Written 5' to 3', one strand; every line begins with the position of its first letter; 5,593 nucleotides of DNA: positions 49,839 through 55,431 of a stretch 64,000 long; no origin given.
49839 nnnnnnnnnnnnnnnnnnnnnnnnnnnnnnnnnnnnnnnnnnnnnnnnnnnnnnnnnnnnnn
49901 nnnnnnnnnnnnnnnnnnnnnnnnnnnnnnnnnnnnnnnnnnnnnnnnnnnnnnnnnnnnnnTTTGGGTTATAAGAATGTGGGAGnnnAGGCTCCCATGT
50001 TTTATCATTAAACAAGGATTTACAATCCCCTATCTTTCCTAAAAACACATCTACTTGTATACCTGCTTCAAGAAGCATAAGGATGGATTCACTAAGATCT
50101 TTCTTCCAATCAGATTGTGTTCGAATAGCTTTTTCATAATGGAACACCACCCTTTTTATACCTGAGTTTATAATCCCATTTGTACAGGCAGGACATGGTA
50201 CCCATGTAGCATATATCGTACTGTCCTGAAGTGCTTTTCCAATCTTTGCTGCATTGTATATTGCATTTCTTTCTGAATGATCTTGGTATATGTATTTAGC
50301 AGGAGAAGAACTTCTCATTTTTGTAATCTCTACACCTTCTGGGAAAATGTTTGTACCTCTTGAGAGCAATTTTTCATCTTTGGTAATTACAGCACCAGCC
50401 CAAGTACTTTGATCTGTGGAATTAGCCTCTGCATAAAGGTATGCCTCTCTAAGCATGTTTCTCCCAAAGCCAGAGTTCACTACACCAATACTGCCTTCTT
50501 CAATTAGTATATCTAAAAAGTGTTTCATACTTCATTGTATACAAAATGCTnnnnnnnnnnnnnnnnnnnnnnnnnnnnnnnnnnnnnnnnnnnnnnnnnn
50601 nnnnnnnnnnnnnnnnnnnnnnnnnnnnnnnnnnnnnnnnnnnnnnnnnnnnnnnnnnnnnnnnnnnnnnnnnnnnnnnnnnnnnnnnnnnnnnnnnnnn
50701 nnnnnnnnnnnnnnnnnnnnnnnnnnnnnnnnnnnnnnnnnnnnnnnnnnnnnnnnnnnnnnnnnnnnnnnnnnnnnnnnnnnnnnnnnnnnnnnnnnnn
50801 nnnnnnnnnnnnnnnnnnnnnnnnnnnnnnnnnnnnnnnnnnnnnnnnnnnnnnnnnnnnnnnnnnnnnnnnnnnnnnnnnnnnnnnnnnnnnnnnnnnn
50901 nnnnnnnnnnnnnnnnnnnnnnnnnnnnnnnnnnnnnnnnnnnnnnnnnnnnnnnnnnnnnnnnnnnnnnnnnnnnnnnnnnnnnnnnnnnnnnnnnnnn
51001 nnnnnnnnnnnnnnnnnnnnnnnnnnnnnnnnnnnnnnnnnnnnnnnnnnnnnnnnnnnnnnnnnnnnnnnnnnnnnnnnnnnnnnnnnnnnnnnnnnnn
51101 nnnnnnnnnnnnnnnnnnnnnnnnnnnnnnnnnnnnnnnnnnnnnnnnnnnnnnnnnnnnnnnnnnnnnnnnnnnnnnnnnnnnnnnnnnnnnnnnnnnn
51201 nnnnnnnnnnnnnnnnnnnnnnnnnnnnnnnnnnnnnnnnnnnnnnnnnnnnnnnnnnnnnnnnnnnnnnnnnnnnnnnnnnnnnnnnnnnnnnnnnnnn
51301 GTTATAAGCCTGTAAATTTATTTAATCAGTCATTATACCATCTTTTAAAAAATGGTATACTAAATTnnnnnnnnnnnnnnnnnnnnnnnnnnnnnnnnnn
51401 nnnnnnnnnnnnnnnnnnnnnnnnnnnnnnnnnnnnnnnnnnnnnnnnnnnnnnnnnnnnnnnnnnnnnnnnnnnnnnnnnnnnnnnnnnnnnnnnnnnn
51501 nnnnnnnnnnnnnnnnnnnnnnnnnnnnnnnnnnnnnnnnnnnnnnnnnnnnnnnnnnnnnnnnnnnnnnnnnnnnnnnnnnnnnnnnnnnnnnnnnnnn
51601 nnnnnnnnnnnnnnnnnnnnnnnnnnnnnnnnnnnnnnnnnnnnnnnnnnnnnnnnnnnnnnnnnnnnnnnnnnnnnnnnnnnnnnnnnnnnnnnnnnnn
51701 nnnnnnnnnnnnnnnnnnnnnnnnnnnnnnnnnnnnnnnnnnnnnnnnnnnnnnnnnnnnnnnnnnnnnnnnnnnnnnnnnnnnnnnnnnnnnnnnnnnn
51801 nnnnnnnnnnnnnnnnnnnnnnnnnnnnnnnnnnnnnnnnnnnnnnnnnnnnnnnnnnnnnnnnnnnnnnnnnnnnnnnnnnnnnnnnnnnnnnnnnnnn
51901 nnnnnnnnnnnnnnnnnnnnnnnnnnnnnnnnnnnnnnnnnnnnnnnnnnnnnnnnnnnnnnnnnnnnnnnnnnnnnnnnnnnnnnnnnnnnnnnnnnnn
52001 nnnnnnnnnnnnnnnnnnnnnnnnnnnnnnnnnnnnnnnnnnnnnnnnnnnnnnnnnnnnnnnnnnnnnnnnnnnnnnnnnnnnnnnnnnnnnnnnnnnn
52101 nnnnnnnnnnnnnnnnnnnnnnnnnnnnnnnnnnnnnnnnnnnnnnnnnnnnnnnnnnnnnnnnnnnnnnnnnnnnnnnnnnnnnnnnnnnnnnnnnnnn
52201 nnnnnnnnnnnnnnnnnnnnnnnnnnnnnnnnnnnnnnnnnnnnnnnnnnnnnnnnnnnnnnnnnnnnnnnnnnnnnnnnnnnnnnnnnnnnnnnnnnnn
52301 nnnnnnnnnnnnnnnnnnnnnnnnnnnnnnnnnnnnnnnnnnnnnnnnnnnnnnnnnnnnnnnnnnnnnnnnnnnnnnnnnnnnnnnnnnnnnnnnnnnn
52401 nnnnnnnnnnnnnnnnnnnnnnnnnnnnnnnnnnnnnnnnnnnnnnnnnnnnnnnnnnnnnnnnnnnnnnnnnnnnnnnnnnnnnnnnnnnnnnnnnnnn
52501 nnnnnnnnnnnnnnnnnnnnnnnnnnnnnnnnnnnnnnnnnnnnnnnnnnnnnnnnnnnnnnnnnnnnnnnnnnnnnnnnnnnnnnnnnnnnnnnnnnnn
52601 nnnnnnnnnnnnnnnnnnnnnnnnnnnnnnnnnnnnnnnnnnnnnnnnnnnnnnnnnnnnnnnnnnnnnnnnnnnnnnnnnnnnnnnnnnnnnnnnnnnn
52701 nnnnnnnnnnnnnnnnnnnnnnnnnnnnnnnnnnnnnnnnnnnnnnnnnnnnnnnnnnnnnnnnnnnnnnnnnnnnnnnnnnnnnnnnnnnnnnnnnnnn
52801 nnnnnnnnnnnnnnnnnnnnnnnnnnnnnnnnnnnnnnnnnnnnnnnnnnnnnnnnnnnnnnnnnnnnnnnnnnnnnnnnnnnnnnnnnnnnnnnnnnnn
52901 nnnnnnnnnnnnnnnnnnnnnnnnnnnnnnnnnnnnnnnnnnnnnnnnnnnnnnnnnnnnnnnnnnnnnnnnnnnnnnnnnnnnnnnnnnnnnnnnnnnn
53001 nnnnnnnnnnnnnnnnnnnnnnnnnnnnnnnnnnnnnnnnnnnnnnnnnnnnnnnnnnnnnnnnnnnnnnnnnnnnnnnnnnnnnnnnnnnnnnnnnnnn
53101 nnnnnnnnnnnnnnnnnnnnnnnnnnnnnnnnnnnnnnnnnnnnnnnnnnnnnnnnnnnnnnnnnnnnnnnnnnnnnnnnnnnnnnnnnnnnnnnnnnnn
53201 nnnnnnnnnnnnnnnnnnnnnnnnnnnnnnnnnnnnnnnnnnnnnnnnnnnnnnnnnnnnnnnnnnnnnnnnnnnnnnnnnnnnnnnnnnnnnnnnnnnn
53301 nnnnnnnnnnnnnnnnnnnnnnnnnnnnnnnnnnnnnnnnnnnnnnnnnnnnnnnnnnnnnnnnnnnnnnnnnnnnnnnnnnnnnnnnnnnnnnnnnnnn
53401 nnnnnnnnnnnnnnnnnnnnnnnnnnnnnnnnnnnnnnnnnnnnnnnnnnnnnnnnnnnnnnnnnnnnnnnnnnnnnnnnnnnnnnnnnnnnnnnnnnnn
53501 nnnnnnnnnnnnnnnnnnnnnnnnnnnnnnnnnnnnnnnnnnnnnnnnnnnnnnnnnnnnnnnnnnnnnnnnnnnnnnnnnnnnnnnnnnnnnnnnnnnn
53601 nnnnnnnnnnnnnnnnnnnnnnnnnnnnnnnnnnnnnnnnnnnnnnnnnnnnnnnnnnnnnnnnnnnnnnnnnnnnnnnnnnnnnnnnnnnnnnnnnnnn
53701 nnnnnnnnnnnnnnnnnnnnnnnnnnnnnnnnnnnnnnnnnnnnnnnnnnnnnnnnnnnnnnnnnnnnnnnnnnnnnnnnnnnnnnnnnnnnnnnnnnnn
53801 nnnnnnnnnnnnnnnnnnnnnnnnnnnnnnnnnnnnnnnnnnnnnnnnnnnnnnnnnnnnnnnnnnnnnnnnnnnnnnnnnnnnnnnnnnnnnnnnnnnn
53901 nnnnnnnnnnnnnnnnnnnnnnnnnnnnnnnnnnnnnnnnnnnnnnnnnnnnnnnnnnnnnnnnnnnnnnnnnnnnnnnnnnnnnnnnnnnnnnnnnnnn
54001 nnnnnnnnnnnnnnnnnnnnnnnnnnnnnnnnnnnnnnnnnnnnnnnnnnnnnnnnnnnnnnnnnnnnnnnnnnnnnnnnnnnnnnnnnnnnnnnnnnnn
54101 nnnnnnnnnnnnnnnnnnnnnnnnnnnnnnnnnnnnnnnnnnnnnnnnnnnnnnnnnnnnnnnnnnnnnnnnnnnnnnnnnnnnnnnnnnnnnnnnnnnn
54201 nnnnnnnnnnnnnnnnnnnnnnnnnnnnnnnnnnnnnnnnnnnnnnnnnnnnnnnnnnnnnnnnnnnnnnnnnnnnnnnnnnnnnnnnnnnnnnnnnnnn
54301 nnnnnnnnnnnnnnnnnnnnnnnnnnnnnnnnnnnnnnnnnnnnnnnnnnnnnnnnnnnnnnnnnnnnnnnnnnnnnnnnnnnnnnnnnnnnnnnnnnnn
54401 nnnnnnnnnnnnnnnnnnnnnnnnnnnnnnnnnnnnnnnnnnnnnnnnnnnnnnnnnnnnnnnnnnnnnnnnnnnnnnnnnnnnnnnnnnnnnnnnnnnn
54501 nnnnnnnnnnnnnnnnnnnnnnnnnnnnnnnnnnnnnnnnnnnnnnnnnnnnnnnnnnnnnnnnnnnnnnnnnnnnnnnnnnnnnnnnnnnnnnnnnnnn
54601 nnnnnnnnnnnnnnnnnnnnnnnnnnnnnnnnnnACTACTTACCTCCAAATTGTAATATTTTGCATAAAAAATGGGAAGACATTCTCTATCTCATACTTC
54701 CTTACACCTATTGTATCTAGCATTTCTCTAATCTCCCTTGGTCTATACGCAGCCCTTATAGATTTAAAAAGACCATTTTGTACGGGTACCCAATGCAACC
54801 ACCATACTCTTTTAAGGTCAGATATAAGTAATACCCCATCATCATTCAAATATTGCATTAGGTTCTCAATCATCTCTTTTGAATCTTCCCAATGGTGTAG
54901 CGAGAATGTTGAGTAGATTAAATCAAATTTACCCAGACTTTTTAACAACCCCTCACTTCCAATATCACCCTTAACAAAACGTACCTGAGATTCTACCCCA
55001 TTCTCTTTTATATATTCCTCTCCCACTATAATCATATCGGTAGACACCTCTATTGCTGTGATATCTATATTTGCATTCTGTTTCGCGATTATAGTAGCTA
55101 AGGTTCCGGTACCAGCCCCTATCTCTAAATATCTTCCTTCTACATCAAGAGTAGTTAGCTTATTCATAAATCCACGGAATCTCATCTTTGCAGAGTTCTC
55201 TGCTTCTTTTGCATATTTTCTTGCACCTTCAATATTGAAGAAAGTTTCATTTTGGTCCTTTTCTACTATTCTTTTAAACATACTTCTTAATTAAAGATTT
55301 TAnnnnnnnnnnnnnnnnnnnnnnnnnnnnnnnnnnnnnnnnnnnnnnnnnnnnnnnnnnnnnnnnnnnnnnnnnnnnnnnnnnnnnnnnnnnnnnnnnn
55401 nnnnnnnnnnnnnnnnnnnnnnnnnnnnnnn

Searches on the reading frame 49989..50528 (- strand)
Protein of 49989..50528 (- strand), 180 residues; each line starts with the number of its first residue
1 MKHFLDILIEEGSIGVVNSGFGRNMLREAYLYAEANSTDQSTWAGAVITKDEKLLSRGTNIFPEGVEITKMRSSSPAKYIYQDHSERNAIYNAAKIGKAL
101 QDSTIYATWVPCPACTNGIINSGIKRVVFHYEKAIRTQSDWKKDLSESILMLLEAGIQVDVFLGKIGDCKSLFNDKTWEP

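Call 52: search_protein_families(library=pfam, proteins=[window:49989-50528:-], max_evalue=0.001)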
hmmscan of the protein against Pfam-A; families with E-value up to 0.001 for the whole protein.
window:49989-50528:- (180 aa): 4 families
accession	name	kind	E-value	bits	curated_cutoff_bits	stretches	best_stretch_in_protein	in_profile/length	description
PF00383.29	dCMP_cyt_deam_1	-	6.5e-18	65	25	1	24-130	6-101/102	Cytidine and deoxycytidylate deaminase zinc-binding region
PF14437.12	MafB19-deam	-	4.1e-15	56.4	27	1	25-132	6-102/142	MafB19-like deaminase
PF18771.7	APOBEC3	-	2.2e-05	25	27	1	102-177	53-132/137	APOBEC3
PF18782.7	NAD2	-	0.00024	21.7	27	1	103-162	78-138/179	Novel AID APOBEC clade 2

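Call 60: search_protein_families(library=ncbifam, proteins=[window:49989-50528:-], max_evalue=0.001)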
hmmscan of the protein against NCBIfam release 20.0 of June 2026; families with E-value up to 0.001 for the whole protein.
window:49989-50528:- (180 aa): 4 families
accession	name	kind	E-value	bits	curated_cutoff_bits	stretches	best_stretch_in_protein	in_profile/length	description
NF041025.1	antiphage_deaminase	equivalog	1.2e-13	50.8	400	1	84-129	339-385/437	anti-phage dCTP deaminase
TIGR02571.1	ComEB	equivalog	3e-11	43.5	219.45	1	35-130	18-115/151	ComE operon protein 2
TIGR00326.1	eubact_ribD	equivalog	1.9e-06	27.3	156.35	1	82-161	42-118/343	bifunctional diaminohydroxyphosphoribosylaminopyrimidine deaminase/5-amino-6-(5-phosphoribosylamino)uracil reductase RibD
NF008113.2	PRK10860.1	equivalog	0.00012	22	150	1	26-131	11-105/165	tRNA adenosine(34) deaminase TadA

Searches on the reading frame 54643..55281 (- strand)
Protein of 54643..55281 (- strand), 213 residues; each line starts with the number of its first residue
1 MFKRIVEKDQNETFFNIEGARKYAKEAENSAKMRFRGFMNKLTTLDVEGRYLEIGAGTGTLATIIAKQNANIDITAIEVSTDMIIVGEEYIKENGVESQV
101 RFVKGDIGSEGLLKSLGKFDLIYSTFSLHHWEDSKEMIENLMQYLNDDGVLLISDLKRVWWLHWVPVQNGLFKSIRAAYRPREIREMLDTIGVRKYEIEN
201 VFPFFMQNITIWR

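Call 52: search_protein_families(library=pfam, proteins=[window:54643-55281:-], max_evalue=0.001)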
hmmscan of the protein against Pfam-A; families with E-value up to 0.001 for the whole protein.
window:54643-55281:- (213 aa): 11 families
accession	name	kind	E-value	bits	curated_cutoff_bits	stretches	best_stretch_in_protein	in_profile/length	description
PF08242.18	Methyltransf_12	-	1.8e-17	64.3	30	1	52-151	1-98/98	Methyltransferase domain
PF13847.12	Methyltransf_31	-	8.4e-17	61.7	27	1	48-157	4-113/145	Methyltransferase domain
PF13489.12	Methyltransf_23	-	9e-15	55.2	27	1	42-189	16-155/164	Methyltransferase domain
PF13649.12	Methyltransf_25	-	1e-14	55.4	27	1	52-149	2-97/97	Methyltransferase domain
PF08241.18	Methyltransf_11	-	1.7e-13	51.5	21.2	1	52-153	1-95/95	Methyltransferase domain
PF05175.20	MTS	-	8.4e-09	35.7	23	1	42-153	27-138/170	Methyltransferase small domain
PF01209.24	Ubie_methyltran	-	8e-07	29.1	20.1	1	36-156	36-154/233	ubiE/COQ5 methyltransferase family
PF13578.12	Methyltransf_24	-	1.7e-06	29.3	26.3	1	52-155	1-104/105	Methyltransferase domain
PF01135.25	PCMT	-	3.8e-06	27.3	20.3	1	35-153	61-171/210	Protein-L-isoaspartate(D-aspartate) O-methyltransferase (PCMT)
PF01596.23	Methyltransf_3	-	0.00042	20.1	22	1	38-123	35-125/204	O-methyltransferase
PF02390.23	Methyltransf_4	-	0.00045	20.2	24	1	51-106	5-59/173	Putative methyltransferase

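Call 60: search_protein_families(library=ncbifam, proteins=[window:54643-55281:-], max_evalue=0.001)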
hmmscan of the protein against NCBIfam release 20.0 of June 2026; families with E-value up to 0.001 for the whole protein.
window:54643-55281:- (213 aa): 42 families (the best 25 are shown)
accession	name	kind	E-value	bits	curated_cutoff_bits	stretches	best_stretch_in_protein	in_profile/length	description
TIGR02072.1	BioC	equivalog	1.4e-13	51.2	184.95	1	42-156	27-135/244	malonyl-ACP O-methyltransferase BioC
NF043040.1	corrin_prot_MT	hypoth_equivalog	1.4e-13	50.8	180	1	48-155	42-149/216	corrinoid protein-associated methyltransferase CpaM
TIGR01983.1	UbiG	equivalog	6.9e-12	45.2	102.95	1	48-160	50-158/228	bifunctional 2-polyprenyl-6-hydroxyphenol methylase/3-demethylubiquinol 3-O-methyltransferase UbiG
TIGR00536.1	hemK_fam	subfamily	4.7e-10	39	115.5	1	48-123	115-187/286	HemK family protein methyltransferase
NF004851.0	PRK06202.1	equivalog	2.3e-09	37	243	1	46-204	59-223/237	hypothetical protein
TIGR01934.1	MenG_MenH_UbiE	subfamily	2.9e-09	36.6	158.35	1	47-165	39-152/223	ubiquinone/menaquinone biosynthesis methyltransferase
TIGR03534.1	RF_mod_PrmC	equivalog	5.4e-09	35.9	199.1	1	50-124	91-162/253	peptide chain release factor N(5)-glutamine methyltransferase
NF001244.0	PRK00216.1-5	equivalog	1.4e-08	34.4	216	1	46-158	47-158/236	bifunctional demethylmenaquinone methyltransferase/2-methoxy-6-polyprenyl-1,4-benzoquinol methylase UbiE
NF052510.1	methyltran_MpqE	exception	1.5e-08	34.4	335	1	43-152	42-150/234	methyl-plastoquinone biosynthesis methyltransferase MpqE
NF041820.1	daptide_MTase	equivalog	6.5e-08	32.3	175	1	46-155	35-144/243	daptide-type RiPP biosynthesis methyltransferase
TIGR03533.1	L3_gln_methyl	equivalog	6.7e-08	32.2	229.7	1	48-123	122-194/284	50S ribosomal protein L3 N(5)-glutamine methyltransferase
NF007023.0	PRK09489.1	equivalog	8.8e-08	31.7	295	1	44-153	191-301/342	16S rRNA (guanine(1207)-N(2))-methyltransferase RsmC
TIGR02021.1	BchM-ChlM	equivalog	1.7e-07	30.9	158.9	1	39-145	45-147/218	magnesium protoporphyrin IX methyltransferase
NF053839.1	CPFASynBruc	equivalog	9.5e-07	28.1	600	1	36-158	164-281/410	cyclopropane fatty acid synthase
NF001240.0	PRK00216.1-1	equivalog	1.2e-06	27.8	378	1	46-158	62-173/251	bifunctional demethylmenaquinone methyltransferase/2-methoxy-6-polyprenyl-1,4-benzoquinol methylase UbiE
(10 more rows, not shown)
